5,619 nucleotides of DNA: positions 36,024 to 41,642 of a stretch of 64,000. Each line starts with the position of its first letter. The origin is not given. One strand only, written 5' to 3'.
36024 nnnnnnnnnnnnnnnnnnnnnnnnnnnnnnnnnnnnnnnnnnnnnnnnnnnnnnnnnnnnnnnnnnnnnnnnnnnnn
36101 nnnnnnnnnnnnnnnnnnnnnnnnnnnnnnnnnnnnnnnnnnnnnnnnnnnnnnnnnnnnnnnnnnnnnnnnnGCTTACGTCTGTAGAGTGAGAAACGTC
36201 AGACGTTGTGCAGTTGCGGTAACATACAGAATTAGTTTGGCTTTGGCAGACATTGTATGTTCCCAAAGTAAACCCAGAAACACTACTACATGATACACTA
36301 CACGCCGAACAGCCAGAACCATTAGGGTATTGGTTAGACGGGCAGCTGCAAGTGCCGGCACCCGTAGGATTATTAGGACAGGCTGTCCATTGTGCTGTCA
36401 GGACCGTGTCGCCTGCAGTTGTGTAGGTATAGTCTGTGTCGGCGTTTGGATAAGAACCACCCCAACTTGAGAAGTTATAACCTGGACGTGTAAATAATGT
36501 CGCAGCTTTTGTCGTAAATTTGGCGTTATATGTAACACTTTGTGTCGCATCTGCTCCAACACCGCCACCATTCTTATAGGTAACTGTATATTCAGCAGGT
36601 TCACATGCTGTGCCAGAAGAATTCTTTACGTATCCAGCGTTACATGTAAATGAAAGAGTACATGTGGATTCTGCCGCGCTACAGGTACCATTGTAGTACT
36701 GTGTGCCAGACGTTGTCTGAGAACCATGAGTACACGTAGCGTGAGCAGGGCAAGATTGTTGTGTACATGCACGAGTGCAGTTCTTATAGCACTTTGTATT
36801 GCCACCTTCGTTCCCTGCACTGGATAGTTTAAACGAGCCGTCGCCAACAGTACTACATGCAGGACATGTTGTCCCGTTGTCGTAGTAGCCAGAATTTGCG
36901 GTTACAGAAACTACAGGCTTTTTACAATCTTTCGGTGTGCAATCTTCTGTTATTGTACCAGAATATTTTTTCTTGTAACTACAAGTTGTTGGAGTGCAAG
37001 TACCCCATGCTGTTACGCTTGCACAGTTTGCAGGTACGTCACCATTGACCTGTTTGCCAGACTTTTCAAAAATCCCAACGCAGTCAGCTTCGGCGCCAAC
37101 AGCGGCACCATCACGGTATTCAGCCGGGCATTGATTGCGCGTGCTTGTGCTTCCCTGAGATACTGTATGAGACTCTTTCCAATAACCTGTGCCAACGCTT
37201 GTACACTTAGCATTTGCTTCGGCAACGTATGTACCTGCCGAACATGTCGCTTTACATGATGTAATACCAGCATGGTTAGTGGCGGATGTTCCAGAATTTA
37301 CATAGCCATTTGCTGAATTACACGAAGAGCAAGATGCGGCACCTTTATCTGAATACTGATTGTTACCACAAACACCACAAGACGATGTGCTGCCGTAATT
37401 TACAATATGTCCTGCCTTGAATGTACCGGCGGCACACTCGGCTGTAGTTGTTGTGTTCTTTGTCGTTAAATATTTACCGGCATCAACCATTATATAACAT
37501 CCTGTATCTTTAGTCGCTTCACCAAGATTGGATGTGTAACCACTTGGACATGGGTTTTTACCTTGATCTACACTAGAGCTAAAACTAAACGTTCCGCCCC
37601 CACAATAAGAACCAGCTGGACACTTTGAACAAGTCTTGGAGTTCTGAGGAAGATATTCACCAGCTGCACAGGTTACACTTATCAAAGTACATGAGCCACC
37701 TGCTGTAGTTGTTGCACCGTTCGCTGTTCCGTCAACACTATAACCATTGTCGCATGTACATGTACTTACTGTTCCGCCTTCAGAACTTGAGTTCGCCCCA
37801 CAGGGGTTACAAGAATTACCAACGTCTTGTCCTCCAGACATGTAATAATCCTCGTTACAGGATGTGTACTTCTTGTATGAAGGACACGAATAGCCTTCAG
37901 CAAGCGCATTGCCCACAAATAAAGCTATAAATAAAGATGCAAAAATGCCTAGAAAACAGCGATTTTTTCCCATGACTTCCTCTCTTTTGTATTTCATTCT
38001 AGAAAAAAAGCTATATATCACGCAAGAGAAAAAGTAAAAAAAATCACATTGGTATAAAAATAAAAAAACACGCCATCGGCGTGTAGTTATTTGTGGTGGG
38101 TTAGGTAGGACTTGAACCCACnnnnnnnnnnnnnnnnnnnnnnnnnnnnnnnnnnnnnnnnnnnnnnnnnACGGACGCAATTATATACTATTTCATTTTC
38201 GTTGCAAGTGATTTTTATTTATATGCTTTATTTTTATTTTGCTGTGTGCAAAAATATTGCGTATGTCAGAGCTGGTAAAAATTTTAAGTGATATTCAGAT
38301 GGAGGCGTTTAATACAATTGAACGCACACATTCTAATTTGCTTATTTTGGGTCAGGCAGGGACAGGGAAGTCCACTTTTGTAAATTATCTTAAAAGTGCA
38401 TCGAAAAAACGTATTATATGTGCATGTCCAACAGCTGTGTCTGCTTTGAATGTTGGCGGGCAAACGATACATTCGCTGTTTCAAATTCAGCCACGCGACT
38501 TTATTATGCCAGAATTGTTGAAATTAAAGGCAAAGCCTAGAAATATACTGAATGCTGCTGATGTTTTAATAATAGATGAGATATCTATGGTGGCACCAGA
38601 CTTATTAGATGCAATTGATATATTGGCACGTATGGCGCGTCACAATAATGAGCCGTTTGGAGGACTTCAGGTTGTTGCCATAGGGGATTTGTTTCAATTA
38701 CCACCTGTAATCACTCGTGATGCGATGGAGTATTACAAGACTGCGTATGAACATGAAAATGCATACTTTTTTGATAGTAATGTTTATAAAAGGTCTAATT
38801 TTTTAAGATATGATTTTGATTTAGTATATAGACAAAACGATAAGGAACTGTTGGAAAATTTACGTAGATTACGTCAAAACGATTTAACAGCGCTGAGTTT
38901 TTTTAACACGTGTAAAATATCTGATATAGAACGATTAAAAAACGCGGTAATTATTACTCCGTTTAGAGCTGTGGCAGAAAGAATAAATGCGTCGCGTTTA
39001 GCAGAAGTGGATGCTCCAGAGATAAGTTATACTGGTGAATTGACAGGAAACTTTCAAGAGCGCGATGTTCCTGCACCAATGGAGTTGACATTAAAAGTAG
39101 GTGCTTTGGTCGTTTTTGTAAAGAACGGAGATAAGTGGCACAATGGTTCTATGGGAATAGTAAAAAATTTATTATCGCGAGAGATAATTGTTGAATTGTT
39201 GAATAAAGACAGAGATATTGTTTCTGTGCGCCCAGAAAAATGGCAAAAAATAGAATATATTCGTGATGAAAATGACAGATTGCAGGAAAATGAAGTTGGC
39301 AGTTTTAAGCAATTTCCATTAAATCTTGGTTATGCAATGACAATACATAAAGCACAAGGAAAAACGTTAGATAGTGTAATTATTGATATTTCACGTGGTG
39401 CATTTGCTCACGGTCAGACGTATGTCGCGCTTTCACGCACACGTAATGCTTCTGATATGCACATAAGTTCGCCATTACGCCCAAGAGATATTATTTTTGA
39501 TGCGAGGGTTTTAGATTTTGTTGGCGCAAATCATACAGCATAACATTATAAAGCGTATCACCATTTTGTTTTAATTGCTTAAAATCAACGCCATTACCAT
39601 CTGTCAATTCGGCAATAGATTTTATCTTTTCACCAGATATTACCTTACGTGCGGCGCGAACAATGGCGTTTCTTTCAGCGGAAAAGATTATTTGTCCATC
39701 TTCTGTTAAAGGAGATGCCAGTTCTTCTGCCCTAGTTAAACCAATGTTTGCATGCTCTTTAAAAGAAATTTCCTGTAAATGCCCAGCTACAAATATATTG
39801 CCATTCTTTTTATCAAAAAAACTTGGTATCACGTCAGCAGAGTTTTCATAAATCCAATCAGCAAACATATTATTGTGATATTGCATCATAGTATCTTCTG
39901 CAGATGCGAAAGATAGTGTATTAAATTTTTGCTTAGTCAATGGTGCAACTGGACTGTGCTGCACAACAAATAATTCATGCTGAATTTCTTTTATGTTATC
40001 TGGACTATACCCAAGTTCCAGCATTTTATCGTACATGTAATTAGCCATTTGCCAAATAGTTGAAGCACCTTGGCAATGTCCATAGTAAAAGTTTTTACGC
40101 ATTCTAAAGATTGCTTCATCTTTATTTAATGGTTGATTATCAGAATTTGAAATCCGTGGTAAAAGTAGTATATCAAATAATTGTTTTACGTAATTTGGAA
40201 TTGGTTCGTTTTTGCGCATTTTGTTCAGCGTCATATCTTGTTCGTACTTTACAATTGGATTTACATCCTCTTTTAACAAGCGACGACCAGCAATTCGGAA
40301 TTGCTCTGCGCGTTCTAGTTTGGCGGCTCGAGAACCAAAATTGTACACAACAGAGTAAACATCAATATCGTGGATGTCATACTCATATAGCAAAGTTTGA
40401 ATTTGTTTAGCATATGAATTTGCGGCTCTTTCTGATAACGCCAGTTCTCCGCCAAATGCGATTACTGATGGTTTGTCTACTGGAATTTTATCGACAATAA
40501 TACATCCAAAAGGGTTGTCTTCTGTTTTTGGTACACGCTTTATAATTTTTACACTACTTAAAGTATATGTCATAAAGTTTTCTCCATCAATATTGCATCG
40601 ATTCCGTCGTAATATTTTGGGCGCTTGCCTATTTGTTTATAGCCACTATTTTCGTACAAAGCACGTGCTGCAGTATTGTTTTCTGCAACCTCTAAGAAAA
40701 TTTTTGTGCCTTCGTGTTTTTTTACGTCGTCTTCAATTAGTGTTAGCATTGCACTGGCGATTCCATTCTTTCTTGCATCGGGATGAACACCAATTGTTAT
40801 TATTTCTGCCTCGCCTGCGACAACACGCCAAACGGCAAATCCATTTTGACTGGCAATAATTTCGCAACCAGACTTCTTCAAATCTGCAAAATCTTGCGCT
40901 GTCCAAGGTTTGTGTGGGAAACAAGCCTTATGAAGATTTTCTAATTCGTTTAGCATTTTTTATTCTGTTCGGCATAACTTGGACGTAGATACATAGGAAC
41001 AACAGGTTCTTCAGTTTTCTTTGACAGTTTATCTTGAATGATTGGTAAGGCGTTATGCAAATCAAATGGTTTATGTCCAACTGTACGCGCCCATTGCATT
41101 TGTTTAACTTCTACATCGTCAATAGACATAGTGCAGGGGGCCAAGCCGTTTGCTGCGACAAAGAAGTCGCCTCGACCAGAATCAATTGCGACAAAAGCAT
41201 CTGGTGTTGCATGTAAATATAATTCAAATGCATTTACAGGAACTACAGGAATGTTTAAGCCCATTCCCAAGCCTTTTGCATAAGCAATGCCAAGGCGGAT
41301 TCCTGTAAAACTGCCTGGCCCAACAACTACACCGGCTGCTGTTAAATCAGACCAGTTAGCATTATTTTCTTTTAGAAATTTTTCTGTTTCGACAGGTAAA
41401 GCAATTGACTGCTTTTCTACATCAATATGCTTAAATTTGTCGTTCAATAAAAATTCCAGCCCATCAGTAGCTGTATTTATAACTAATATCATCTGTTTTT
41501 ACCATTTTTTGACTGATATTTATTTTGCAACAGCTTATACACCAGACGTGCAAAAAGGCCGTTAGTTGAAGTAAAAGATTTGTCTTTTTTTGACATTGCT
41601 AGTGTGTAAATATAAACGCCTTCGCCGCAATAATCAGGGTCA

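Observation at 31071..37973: ~2300-aa secreted chimeric surface protein: InlB B-type (Listeria-Bacteroides) repeats interleaved with Cys-rich modules and a 591-nt tandem repeat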

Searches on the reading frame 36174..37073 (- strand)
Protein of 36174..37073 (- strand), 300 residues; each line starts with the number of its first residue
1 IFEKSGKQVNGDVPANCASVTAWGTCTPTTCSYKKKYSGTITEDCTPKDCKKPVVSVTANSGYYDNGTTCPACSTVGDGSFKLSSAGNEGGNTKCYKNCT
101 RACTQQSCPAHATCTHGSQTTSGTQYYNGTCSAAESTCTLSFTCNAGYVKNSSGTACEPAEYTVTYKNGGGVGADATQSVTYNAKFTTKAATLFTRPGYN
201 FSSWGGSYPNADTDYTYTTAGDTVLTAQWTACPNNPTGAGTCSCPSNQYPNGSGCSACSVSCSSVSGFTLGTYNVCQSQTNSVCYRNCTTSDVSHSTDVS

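Call 12: search_protein_families(library=pfam, proteins=[window:36174-37073:-], max_evalue=10)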
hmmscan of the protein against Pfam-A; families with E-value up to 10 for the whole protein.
window:36174-37073:- (300 aa): 3 families
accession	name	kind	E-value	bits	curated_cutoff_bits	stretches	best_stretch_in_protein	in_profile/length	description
PF09479.16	Flg_new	-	1.8e-05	25.2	27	1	162-228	1-65/65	Listeria-Bacteroides repeat domain (List_Bact_rpt)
PF09244.16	Suc_Porlyase_C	-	0.0021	18.9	23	1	212-232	3-23/67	Sucrose phosphorylase, C-terminal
PF23658.1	PDZ_CPAF_rel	-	1.4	9.4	27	1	181-234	65-116/120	CPAF-like PDZ domain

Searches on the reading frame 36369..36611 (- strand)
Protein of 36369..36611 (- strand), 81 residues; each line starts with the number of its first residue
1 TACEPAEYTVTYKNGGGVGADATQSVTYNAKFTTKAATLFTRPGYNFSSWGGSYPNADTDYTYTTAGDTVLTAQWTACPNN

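Call 67: search_protein_families(library=pfam, proteins=[window:36369-36611:-], max_evalue=1)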
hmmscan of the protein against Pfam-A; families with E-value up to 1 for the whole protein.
window:36369-36611:- (81 aa): 5 families
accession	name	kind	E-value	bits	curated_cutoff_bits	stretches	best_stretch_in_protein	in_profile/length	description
PF09479.16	Flg_new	-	5.4e-07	30.1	27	1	8-74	1-65/65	Listeria-Bacteroides repeat domain (List_Bact_rpt)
PF09244.16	Suc_Porlyase_C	-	0.0011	19.9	23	1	58-77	3-22/67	Sucrose phosphorylase, C-terminal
PF18998.6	Flg_new_2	-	0.0018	18.6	23.6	1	8-77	1-71/73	Divergent InlB B-repeat domain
PF21817.3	CapR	-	0.14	12.8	24.2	1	35-64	5-34/67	CapR homology domain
PF23658.1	PDZ_CPAF_rel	-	0.17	12.4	27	1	27-78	65-114/120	CPAF-like PDZ domain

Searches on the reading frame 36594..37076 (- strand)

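Call 67: search_protein_families(library=pfam, proteins=[window:36594-37076:-], max_evalue=1)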
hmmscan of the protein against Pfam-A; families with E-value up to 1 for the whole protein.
window:36594-37076:- (161 aa): 1 family
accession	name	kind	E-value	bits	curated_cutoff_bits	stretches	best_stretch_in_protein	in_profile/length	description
PF12662.13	cEGF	-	0.1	12.9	26.6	1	144-159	5-20/24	Complement Clr-like EGF-like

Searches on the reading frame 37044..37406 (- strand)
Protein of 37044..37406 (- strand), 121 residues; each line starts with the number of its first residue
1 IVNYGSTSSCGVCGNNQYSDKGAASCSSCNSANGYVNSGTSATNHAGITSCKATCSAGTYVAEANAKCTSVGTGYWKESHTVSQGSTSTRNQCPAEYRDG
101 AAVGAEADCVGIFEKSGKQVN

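Call 67: search_protein_families(library=pfam, proteins=[window:37044-37406:-], max_evalue=1)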
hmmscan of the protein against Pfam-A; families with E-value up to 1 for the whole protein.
window:37044-37406:- (121 aa): 3 families
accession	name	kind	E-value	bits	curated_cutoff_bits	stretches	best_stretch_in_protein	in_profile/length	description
PF20626.4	EGF_Sp38_C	-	0.0016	18.9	24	2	39-70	6-37/50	Zona-pellucida-binding protein (Sp38) C-terminal EGF-like domain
PF23091.2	TNFR_ELAPOR1_6th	-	0.041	14.2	33.2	1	5-29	9-32/41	ELAPOR1-like, TNF receptor-like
PF02704.19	GASA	-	0.99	10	27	1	51-109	2-59/60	Gibberellin regulated protein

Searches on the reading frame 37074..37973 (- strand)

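Call 12: search_protein_families(library=pfam, proteins=[window:37074-37973:-], max_evalue=10)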
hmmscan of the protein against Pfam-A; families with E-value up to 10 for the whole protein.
window:37074-37973:- (300 aa): 3 families
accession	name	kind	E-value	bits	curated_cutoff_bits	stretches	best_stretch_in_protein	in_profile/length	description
PF24634.1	DUF7631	-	0.015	16.2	27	1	111-127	2-18/50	Domain of unknown function (DUF7631)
PF12662.13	cEGF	-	0.19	12.1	26.6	1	71-82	3-16/24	Complement Clr-like EGF-like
PF20626.4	EGF_Sp38_C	-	4.5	7.8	24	2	228-259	6-37/50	Zona-pellucida-binding protein (Sp38) C-terminal EGF-like domain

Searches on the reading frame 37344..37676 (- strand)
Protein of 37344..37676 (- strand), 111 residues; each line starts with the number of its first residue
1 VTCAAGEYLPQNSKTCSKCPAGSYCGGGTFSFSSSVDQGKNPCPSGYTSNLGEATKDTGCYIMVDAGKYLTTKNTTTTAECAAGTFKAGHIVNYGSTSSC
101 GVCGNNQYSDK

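Call 67: search_protein_families(library=pfam, proteins=[window:37344-37676:-], max_evalue=1)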
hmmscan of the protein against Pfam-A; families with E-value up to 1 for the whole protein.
window:37344-37676:- (111 aa): 7 families
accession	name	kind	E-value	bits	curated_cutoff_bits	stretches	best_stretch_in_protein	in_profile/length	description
PF07699.19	Ephrin_rec_like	-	0.0024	18.1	23.1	1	6-60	1-48/48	Tyrosine-protein kinase ephrin type A/B receptor-like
PF24634.1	DUF7631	-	0.0025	18.7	27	1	12-28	2-18/50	Domain of unknown function (DUF7631)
PF07562.20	NCD3G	-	0.0084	16.4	38.9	1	2-24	31-53/54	Nine Cysteines Domain of family 3 GPCR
PF17907.7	AWS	-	0.14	12.6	23.3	0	74-89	13-28/39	AWS domain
PF23091.2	TNFR_ELAPOR1_6th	-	0.22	11.9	33.2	1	95-110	9-24/41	ELAPOR1-like, TNF receptor-like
PF00020.24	TNFR_c6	-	0.26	12.2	29.4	1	3-24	1-26/39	TNFR/NGFR cysteine-rich region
PF13240.11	Zn_Ribbon_1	-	0.36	11.1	25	1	6-19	6-19/23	zinc-ribbon domain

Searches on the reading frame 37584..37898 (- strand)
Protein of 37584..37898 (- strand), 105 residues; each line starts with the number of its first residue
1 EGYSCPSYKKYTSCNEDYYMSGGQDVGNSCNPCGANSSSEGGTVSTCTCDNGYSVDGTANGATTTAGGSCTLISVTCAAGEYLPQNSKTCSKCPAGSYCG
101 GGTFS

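Call 67: search_protein_families(library=pfam, proteins=[window:37584-37898:-], max_evalue=1)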
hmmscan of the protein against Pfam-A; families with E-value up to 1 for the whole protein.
window:37584-37898:- (105 aa): 3 families
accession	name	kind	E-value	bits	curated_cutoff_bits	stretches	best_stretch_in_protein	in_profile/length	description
PF24634.1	DUF7631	-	0.013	16.4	27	1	86-102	2-18/50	Domain of unknown function (DUF7631)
PF07699.19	Ephrin_rec_like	-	0.025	14.8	23.1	1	80-98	1-19/48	Tyrosine-protein kinase ephrin type A/B receptor-like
PF07562.20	NCD3G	-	0.029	14.7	38.9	1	73-98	28-53/54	Nine Cysteines Domain of family 3 GPCR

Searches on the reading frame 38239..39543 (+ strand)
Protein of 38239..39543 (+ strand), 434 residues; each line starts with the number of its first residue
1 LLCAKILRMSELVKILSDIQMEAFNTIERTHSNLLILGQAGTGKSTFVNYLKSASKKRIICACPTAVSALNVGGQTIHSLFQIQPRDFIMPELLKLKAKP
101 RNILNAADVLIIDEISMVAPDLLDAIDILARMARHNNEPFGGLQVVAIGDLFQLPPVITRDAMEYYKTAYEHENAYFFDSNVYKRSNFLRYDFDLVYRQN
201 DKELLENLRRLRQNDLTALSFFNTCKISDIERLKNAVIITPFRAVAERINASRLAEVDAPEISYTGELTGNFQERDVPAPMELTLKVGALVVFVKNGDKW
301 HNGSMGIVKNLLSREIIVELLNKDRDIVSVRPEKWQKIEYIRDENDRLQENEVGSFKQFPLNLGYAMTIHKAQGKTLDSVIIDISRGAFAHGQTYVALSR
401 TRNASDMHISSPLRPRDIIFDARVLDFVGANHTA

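Call 11: search_protein_families(library=pfam, proteins=[window:38239-39543:+], max_evalue=0.001)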
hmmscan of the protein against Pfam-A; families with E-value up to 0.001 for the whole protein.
window:38239-39543:+ (434 aa): 11 families
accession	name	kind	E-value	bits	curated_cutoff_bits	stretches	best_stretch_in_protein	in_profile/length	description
PF05970.20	PIF1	-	5.9e-23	82.1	25.9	1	16-162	2-160/223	PIF1-like helicase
PF13245.12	AAA_19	-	1.3e-12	48.4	25.1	1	22-157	3-132/134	AAA domain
PF13604.12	AAA_30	-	8e-12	45.7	27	1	16-163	2-137/191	AAA domain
PF02689.20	Herpes_Helicase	-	8.6e-09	34.4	27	1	364-415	730-783/808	Helicase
PF13401.12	AAA_22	-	1.3e-05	25.9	27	1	30-149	4-122/130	AAA domain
PF01443.25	Viral_helicase1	-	1.3e-05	25.6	21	0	362-403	178-222/228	Viral superfamily 1 RNA helicase core domain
PF13538.12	UvrD_C_2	-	7.2e-05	23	27.4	1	364-402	2-46/52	UvrD-like helicase C-terminal domain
PF13191.12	AAA_16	-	0.00015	22.7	32.6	1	23-84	15-73/167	AAA ATPase domain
PF07728.20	AAA_5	-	0.00028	21.3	22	0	33-126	1-86/139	AAA domain (dynein-related subfamily)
PF05049.19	IIGP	-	0.00044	19.9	24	1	5-52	10-56/375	Interferon-inducible GTPase (IIGP)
PF05729.18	NACHT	-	0.00063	20.1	26.7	0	34-115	3-90/167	NACHT domain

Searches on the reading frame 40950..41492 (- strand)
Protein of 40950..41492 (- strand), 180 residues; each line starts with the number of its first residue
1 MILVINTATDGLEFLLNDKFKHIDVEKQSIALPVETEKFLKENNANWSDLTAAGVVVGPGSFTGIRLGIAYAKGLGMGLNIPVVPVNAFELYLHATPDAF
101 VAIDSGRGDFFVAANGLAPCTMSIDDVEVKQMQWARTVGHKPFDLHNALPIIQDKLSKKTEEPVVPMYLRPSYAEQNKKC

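Call 11: search_protein_families(library=pfam, proteins=[window:40950-41492:-], max_evalue=0.001)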
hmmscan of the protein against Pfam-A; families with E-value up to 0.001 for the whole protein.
window:40950-41492:- (180 aa): 1 family
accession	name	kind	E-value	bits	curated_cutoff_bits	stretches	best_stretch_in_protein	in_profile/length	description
PF00814.31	TsaD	-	3.5e-15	56.9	24.8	1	31-113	32-121/264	tRNA N6-adenosine threonylcarbamoyltransferase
